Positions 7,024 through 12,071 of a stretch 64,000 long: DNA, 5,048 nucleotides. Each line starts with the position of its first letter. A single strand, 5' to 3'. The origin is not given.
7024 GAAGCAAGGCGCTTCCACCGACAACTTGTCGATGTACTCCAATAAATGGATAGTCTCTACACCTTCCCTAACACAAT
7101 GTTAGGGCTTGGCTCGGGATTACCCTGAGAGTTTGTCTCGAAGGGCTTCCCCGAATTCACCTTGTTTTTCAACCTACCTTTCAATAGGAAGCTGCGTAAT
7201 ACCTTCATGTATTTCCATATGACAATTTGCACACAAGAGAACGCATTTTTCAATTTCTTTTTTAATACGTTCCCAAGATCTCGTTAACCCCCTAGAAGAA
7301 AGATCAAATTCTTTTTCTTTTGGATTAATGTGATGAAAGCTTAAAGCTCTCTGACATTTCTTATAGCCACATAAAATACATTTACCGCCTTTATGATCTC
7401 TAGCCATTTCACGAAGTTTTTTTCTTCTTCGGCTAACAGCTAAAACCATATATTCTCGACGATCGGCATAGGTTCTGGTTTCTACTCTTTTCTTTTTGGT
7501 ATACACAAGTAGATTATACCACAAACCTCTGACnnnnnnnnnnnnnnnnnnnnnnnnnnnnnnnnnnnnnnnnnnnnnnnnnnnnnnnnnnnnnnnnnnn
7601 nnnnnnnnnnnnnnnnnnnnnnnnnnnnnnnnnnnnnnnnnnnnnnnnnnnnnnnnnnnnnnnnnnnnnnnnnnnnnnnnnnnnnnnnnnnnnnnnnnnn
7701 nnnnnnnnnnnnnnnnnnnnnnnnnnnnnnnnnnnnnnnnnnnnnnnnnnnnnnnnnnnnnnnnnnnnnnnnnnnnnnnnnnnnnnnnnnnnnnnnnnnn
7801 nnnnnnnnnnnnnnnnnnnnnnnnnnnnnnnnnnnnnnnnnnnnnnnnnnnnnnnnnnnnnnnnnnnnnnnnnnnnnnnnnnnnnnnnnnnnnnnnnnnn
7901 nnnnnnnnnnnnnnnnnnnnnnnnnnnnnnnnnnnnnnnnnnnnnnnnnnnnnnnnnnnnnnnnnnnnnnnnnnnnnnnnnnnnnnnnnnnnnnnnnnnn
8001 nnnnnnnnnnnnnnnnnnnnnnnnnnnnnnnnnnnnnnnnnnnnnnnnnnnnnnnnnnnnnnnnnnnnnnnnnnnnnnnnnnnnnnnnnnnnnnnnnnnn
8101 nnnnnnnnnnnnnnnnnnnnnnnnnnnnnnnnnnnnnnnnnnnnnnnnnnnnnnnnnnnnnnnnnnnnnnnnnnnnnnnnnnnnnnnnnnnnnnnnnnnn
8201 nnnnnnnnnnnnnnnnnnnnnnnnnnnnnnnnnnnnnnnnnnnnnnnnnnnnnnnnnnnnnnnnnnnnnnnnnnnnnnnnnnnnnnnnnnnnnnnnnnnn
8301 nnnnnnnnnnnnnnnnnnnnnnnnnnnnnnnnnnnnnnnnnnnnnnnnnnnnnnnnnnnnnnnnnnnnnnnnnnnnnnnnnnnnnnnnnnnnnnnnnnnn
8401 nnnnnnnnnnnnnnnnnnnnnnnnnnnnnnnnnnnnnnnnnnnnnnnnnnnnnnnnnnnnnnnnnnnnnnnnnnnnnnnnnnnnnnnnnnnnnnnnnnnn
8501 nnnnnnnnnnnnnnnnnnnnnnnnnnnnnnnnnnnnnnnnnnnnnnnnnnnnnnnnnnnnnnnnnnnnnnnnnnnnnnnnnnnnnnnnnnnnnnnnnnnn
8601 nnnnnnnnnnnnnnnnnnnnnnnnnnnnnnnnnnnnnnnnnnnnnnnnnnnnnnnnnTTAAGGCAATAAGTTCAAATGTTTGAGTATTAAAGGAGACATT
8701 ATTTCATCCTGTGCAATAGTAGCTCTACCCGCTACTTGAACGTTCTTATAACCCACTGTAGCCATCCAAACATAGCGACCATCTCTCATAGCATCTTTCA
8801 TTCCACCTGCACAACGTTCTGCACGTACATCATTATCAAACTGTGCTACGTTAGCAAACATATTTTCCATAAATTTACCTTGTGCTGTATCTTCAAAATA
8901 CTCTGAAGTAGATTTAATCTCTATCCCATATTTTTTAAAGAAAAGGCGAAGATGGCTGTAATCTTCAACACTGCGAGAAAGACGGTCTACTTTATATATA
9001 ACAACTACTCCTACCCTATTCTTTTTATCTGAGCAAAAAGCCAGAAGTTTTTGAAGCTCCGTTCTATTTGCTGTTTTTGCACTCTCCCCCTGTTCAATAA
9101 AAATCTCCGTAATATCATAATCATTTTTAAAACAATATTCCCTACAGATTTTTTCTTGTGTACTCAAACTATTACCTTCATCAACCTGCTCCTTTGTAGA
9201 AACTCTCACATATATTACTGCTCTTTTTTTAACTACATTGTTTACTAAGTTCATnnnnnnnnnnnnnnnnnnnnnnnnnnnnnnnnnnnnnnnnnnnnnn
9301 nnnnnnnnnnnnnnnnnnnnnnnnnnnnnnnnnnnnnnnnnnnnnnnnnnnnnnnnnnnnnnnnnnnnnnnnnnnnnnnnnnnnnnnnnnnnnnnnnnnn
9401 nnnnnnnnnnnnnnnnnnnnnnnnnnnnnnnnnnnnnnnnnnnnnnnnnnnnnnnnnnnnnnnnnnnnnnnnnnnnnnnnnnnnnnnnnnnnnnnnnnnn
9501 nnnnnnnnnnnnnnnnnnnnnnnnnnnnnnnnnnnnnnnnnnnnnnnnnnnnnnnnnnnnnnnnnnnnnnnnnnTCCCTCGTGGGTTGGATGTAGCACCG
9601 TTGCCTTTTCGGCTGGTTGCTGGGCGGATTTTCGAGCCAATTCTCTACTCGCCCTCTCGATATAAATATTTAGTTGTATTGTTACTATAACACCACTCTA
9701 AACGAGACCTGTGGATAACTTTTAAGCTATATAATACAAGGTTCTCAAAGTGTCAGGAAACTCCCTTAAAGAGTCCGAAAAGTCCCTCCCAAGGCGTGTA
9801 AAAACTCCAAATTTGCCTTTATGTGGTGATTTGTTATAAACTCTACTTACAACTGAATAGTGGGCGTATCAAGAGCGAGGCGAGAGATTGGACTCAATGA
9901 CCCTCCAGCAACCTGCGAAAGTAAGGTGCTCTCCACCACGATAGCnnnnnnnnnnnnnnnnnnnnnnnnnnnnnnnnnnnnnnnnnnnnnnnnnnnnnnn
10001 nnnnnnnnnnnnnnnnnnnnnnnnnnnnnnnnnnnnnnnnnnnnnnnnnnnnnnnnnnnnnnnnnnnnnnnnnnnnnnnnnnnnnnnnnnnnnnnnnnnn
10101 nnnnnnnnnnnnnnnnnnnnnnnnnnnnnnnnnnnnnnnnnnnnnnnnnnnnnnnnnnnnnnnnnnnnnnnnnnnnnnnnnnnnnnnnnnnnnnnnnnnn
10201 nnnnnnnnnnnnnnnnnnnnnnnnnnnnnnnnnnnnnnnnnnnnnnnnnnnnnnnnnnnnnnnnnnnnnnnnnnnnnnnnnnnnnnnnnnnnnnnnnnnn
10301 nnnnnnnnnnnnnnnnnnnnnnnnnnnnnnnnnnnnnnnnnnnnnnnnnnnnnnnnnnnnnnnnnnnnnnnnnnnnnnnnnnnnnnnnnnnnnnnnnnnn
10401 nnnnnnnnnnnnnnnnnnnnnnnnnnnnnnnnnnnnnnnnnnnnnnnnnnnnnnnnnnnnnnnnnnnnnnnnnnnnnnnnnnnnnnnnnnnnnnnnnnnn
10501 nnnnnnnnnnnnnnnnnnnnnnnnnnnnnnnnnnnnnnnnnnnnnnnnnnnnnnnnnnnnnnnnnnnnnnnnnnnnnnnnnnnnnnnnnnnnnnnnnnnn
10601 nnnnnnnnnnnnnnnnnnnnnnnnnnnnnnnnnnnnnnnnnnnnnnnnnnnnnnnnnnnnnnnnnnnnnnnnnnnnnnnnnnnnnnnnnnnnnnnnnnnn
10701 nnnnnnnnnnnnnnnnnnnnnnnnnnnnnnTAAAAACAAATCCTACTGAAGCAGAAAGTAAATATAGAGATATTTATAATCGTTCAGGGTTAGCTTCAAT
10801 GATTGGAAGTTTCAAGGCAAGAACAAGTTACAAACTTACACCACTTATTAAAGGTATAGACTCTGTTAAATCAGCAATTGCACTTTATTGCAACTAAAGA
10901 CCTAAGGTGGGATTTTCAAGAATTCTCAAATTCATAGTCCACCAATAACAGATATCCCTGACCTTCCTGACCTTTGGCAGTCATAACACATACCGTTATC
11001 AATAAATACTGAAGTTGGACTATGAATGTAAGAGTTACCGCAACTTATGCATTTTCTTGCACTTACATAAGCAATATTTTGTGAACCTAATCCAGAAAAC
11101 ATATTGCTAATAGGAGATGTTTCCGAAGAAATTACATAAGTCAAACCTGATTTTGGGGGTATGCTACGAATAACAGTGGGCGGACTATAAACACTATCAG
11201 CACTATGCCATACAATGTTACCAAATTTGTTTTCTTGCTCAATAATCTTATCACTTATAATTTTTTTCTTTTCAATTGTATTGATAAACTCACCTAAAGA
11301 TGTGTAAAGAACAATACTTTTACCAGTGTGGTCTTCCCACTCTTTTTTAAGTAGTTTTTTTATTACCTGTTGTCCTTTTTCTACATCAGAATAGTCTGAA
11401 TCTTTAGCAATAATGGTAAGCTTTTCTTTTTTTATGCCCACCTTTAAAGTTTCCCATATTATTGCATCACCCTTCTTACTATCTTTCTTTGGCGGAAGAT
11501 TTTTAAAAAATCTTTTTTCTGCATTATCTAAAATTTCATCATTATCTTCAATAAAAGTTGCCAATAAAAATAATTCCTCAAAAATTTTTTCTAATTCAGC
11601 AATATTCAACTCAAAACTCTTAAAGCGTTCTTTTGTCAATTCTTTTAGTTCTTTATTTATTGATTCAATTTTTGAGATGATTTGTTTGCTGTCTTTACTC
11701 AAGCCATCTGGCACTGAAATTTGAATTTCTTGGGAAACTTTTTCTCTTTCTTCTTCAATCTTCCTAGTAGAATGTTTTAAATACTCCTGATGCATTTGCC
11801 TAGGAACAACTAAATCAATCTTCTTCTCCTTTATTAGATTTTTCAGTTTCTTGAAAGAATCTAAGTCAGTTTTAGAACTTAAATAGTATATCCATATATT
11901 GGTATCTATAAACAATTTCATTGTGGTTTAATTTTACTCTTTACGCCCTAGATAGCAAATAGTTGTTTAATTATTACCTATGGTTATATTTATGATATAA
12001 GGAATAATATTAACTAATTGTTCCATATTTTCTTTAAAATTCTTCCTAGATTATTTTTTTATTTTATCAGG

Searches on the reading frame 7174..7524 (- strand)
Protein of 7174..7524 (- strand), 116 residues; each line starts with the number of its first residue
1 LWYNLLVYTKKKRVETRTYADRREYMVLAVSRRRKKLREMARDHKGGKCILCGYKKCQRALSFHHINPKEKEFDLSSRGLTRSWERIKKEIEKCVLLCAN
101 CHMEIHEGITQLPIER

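Call 8: search_protein_families(library=pfam, proteins=[window:7174-7524:-], max_evalue=0.01)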
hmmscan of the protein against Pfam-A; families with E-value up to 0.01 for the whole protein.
window:7174-7524:- (116 aa): 2 families
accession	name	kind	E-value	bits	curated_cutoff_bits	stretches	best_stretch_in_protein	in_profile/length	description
PF01844.29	HNH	-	0.00027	21.4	21.4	1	49-106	1-45/47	HNH endonuclease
PF13832.12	zf-HC5HC2H_2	-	0.0095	16.6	27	0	2-65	21-82/109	PHD-zinc-finger like domain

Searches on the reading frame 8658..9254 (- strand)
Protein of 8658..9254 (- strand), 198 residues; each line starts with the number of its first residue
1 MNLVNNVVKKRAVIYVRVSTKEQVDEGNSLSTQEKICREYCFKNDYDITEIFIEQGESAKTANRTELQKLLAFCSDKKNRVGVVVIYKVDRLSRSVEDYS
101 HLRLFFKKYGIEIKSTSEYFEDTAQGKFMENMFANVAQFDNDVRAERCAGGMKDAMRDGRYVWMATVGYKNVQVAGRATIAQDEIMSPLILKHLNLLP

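Call 8: search_protein_families(library=pfam, proteins=[window:8658-9254:-], max_evalue=0.01)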
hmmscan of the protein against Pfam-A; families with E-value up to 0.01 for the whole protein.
window:8658-9254:- (198 aa): 2 families
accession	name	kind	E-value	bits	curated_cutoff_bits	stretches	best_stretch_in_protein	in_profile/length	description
PF00239.26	Resolvase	-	5.2e-34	117.9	23.3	1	12-161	1-145/145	Resolvase, N terminal domain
PF04708.17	Pox_F16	-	0.0027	17.6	30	1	28-101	14-82/215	Poxvirus F16 protein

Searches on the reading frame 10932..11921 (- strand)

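Call 8: search_protein_families(library=pfam, proteins=[window:10932-11921:-], max_evalue=0.01)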
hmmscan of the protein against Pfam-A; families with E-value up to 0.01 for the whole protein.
window:10932-11921:- (329 aa): 4 families
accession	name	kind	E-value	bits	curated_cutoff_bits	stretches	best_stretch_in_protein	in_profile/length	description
PF16289.11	PIN_12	-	9.4e-17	62.4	32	1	3-177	1-172/172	PIN domain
PF18476.7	PIN_8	-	1.2e-05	25.8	26.1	1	4-112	3-108/227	PIN like domain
PF01850.27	PIN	-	0.00015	22.8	23.6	1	4-67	2-63/120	PIN domain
PF13470.12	PIN_3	-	0.0004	21.6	27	1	3-68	2-73/115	PIN domain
